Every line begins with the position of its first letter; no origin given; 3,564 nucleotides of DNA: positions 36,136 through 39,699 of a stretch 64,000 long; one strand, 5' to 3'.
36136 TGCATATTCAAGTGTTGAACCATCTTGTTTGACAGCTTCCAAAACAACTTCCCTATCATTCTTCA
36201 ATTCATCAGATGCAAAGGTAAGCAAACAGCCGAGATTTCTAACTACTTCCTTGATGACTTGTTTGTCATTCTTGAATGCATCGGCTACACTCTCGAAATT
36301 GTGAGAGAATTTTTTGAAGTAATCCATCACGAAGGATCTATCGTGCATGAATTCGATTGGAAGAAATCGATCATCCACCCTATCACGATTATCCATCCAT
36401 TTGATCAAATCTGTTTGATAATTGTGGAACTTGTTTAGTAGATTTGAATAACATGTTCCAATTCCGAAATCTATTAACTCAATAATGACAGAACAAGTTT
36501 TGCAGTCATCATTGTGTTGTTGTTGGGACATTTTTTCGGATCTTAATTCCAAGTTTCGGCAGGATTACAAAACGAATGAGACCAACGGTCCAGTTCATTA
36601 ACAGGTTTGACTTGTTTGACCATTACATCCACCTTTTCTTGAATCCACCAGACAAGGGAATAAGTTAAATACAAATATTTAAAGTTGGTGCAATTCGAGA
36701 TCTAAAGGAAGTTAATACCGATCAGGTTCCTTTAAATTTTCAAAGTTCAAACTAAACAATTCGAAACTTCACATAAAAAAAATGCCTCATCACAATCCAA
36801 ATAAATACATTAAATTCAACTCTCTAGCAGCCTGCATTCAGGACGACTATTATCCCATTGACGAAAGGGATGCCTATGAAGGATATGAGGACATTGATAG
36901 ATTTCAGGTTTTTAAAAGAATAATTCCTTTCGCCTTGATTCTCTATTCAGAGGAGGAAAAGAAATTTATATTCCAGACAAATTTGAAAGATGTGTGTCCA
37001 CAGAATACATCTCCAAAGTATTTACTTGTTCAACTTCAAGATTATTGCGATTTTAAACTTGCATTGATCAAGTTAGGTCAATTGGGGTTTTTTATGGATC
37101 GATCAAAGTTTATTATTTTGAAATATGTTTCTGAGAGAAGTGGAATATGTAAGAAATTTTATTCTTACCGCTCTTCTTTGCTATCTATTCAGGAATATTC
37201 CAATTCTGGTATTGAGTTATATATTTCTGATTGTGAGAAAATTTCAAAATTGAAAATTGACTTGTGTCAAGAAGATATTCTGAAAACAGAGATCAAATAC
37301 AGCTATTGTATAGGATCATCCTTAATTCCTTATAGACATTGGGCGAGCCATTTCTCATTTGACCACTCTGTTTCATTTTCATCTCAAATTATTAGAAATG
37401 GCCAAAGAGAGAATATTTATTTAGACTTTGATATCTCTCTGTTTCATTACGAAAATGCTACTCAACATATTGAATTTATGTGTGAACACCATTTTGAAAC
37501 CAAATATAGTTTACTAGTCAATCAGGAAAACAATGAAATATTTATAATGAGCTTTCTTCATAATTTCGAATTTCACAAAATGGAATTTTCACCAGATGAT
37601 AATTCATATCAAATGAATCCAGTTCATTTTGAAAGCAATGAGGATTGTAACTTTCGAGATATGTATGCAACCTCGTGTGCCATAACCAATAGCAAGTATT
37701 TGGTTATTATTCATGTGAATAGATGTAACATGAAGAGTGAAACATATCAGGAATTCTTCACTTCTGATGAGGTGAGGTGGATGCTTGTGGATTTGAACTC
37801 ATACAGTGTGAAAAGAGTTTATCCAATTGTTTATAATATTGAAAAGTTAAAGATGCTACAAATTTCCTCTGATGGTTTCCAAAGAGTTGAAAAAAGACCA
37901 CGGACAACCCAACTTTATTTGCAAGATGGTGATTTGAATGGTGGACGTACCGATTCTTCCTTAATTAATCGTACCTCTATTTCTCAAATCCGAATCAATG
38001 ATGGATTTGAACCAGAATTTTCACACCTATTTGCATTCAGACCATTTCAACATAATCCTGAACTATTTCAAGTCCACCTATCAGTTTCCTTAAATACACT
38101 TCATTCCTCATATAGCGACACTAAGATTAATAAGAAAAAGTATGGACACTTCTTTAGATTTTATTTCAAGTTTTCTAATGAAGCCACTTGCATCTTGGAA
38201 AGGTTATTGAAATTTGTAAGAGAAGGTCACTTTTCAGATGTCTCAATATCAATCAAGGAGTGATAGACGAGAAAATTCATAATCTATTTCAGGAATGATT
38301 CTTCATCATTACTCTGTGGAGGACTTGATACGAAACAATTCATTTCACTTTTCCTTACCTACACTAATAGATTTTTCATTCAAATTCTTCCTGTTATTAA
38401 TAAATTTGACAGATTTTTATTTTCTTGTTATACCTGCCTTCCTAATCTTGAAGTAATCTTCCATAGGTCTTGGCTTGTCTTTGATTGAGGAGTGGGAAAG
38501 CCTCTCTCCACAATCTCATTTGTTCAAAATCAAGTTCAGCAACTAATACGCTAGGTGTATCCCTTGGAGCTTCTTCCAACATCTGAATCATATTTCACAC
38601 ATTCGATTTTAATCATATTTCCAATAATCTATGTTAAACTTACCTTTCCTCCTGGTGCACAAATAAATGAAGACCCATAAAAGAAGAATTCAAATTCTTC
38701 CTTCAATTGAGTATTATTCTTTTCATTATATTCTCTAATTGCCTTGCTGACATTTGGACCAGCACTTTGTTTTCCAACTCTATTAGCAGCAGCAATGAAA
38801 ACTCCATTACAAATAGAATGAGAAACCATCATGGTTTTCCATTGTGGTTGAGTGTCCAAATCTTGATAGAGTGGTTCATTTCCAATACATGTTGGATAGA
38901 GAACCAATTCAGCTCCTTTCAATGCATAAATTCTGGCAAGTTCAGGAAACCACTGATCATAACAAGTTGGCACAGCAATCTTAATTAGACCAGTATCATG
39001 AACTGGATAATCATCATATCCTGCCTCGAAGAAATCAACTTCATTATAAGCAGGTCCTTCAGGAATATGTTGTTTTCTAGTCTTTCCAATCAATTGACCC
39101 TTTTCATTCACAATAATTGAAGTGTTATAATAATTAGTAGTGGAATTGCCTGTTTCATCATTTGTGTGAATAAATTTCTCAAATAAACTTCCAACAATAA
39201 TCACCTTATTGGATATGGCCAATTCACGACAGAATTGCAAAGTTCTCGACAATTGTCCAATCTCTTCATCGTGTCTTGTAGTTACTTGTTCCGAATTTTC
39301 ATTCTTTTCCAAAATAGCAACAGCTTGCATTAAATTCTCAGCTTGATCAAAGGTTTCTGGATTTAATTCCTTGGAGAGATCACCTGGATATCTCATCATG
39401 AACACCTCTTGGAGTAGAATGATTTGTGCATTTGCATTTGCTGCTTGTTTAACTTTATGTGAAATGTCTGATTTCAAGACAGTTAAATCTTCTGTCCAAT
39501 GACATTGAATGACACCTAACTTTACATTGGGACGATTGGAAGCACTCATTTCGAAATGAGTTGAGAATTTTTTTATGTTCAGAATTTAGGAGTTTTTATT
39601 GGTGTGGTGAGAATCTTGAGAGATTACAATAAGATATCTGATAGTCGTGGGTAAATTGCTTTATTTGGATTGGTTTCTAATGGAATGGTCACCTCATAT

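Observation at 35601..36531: DUF4116-repeat gene with copy-number-variable 75-bp coding tandem repeats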

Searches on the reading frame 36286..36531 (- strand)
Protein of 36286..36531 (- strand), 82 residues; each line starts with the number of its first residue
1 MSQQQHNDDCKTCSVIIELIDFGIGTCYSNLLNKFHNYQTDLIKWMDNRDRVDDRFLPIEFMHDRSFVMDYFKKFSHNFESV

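Call 42: search_protein_representatives(protein=window:36286-36531:-)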
Query: 82 residues. Proteins with E-value up to 0.001 (for the whole library): 8; up to 1e-10: 1; up to 1e-30: 1. The best 8 are listed.
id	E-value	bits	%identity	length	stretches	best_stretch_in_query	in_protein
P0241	5.1e-47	173.3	94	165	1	1-82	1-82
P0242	2.5e-09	53.2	41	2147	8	11-41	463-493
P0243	6.7e-06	42.3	29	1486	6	4-68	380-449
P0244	1.0e-05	41.7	36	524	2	13-77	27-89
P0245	1.4e-04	38.1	34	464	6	5-50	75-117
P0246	1.4e-04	38.0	39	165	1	10-75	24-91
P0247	5.6e-04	36.1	38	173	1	33-80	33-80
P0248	6.1e-04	36.0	33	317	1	8-76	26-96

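Call 44: list_cluster_members(proteins=[P0241, P0121, P0244, P0248, P0247, P0246])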
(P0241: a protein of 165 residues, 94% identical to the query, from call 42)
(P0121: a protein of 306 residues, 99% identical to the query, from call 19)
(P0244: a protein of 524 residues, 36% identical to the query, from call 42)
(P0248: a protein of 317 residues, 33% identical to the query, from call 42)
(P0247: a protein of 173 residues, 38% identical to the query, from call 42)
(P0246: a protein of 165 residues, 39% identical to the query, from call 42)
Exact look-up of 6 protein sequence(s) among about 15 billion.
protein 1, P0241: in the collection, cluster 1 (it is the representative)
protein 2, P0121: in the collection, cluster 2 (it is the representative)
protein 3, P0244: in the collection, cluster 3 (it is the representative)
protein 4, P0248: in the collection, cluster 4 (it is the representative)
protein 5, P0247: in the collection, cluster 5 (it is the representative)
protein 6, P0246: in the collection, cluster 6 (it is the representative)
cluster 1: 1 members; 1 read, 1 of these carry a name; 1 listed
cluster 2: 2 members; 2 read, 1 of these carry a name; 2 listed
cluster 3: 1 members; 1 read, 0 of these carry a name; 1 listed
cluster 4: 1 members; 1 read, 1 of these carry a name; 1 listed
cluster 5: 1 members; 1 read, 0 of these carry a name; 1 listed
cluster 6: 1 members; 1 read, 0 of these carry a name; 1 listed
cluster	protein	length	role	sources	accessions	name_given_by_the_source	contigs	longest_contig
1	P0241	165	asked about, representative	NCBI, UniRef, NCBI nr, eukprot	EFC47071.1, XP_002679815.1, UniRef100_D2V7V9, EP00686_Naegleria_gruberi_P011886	predicted protein [Naegleria gruberi] | Predicted protein n=1 Tax=Naegleria gruberi TaxID=5762 RepID=D2V7V9_NAEGR | uncharacterized protein NAEGRDRAFT_64940 [Naegleria gruberi]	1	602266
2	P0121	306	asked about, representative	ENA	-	-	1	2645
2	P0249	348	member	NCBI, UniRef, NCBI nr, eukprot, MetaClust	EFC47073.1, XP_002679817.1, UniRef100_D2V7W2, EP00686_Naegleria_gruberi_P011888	predicted protein [Naegleria gruberi] | Predicted protein n=1 Tax=Naegleria gruberi TaxID=5762 RepID=D2V7W2_NAEGR | uncharacterized protein NAEGRDRAFT_64943 [Naegleria gruberi]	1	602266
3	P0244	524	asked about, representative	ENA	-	-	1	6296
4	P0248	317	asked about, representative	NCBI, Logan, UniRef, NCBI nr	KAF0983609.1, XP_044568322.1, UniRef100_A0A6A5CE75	hypothetical protein FDP41_010674 [Naegleria fowleri] | DUF4116 domain-containing protein n=1 Tax=Naegleria fowleri TaxID=5763 ... | uncharacterized protein FDP41_010674 [Naegleria fowleri]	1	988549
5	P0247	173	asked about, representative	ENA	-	-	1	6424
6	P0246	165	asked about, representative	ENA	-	-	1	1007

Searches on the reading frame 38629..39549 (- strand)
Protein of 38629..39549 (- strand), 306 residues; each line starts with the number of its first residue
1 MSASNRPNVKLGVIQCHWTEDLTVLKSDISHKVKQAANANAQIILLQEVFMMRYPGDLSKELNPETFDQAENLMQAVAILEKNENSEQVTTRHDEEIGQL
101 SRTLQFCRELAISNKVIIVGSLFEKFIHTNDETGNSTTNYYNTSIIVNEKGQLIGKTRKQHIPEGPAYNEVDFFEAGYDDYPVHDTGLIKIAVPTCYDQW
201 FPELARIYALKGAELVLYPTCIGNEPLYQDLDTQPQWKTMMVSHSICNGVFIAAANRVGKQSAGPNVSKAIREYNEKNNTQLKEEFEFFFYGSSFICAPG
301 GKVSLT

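Call 14: search_protein_families(library=pfam, proteins=[window:38629-39549:-], max_evalue=0.001)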
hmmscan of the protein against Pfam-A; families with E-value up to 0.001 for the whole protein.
window:38629-39549:- (306 aa): 1 family
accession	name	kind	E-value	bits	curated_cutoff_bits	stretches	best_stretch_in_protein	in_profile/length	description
PF00795.27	CN_hydrolase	-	8.3e-41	140.4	23.2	1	11-303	2-230/256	Carbon-nitrogen hydrolase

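Call 15: find_encoding_contigs(protein=window:38629-39549:-, flank=2000, max_places=3)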
Protein window:38629-39549:- (306 aa): no gene with exactly this product is on record in the collection.

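Call 19: find_homologous_proteins(query=window:38629-39549:-)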
Query window:38629-39549:- (306 aa): 2038 proteins with E <= 0.001 among 2727 candidates; the best 120 are listed.
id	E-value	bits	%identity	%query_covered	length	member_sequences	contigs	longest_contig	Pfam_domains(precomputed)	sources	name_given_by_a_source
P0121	7.1e-205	697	99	100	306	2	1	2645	PF00795.28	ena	-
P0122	5.6e-121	422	63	99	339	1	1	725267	PF00795.28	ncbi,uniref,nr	ncbi:hypothetical protein C9374_000647 [Naegleria lovaniensis]|uniref:CN hydrolase domain-containing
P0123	5.7e-121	421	63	98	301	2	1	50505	PF00795.28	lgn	-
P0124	9.4e-71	257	47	96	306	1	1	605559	PF00795.28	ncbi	ncbi:hypothetical protein ABK040_007155 [Willaertia magna]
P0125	2.4e-67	245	45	98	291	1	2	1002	PF00795.28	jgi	-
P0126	1.4e-65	240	42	96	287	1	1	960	PF00795.28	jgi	-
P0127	2.4e-65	239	43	96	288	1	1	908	PF00795.28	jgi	-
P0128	1.0e-62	230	44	99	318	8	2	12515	PF00795.28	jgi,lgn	-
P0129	1.5e-62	230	43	98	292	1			PF00795.28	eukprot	eukprot:TRINITY_DN2045_c0_g1_i1.p1 TRINITY_DN2045_c0_g1~~TRINITY_DN2045_c0_g1_i1.p1 ORF type:complet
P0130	7.1e-62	228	42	97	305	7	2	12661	PF00795.28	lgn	-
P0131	1.0e-61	227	45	88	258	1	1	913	PF00795.28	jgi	-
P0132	5.2e-61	225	43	96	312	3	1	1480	PF00795.28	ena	-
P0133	1.2e-60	223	40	97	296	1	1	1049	PF00795.28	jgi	-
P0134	1.1e-59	220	43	96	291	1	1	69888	PF00795.28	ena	-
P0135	1.5e-59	220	40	99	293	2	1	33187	PF00795.28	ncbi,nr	ncbi:MAG: nitrilase-related carbon-nitrogen hydrolase [Anaerolineae bacterium]|nr:nitrilase-related 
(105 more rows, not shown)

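Call 59: find_encoding_contigs(protein=P0122, flank=10000, max_places=3)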
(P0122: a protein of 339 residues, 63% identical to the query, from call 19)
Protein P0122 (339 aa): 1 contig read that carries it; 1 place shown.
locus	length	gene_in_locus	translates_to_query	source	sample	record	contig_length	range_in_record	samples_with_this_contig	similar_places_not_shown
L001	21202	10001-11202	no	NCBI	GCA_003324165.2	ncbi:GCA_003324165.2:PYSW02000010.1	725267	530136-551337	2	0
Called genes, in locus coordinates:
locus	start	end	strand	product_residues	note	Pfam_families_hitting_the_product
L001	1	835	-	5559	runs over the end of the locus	-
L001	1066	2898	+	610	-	PF13855:LRR_8 (faint), PF13516:LRR_6 (faint), PF12799:LRR_4 (faint), PF00560:LRR_1 (faint), PF23598:LRR_14 (weak)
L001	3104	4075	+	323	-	PF07162:B9-C2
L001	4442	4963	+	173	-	PF00125:Histone, PF16211:Histone_H2A_C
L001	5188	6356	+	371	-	PF28229:FAM228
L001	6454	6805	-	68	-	-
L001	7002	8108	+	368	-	PF07985:SRR1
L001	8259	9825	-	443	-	PF25390:WD40_RLD, PF13540:RCC1_2 (weak), PF00415:RCC1, PF25384:Alsin_RLD (faint), PF25390:WD40_RLD, PF13540:RCC1_2 (weak)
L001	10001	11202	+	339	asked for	PF00795:CN_hydrolase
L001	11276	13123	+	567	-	-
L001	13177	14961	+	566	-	PF01425:Amidase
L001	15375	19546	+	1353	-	PF00179:UQ_con, PF00560:LRR_1 (faint), PF13516:LRR_6 (weak), PF27087:LRR_TMOD-LMOD, PF00076:RRM_1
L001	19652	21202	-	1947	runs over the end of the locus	PF00069:Pkinase, PF07714:PK_Tyr_Ser-Thr, PF14531:Kinase-like (weak), PF13646:HEAT_2 (faint)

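Call 60: find_encoding_contigs(protein=P0123, flank=10000, max_places=3)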
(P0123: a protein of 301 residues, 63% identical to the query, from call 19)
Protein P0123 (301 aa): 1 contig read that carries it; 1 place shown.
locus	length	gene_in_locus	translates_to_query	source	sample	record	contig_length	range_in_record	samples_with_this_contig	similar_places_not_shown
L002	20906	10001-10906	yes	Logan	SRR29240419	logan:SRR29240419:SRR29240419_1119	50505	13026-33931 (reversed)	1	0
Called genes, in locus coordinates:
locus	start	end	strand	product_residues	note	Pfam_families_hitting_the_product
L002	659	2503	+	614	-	PF13855:LRR_8 (faint), PF00560:LRR_1 (faint), PF23598:LRR_14 (weak), PF24048:LRR_NXF1-5 (faint), PF12799:LRR_4 (faint), PF13516:LRR_6 (faint)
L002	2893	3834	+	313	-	PF07162:B9-C2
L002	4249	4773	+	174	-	PF00125:Histone, PF16211:Histone_H2A_C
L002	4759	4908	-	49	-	-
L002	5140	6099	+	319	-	PF28229:FAM228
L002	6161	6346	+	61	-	-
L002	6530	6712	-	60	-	-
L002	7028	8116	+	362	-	PF07985:SRR1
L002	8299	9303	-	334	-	PF00415:RCC1 (faint), PF25390:WD40_RLD, PF25384:Alsin_RLD (faint), PF13540:RCC1_2 (faint)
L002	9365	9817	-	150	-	PF25390:WD40_RLD, PF00415:RCC1 (faint), PF13540:RCC1_2 (weak)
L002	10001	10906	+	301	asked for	PF00795:CN_hydrolase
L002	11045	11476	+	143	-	PF00646:F-box (weak)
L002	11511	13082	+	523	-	-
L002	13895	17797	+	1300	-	PF00179:UQ_con, PF00560:LRR_1 (faint), PF13516:LRR_6 (weak), PF27087:LRR_TMOD-LMOD, PF00076:RRM_1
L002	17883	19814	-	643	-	PF00514:Arm (faint), PF13513:HEAT_EZ (faint), PF13646:HEAT_2 (faint)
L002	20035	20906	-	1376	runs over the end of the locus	PF00069:Pkinase, PF07714:PK_Tyr_Ser-Thr, PF14531:Kinase-like (weak)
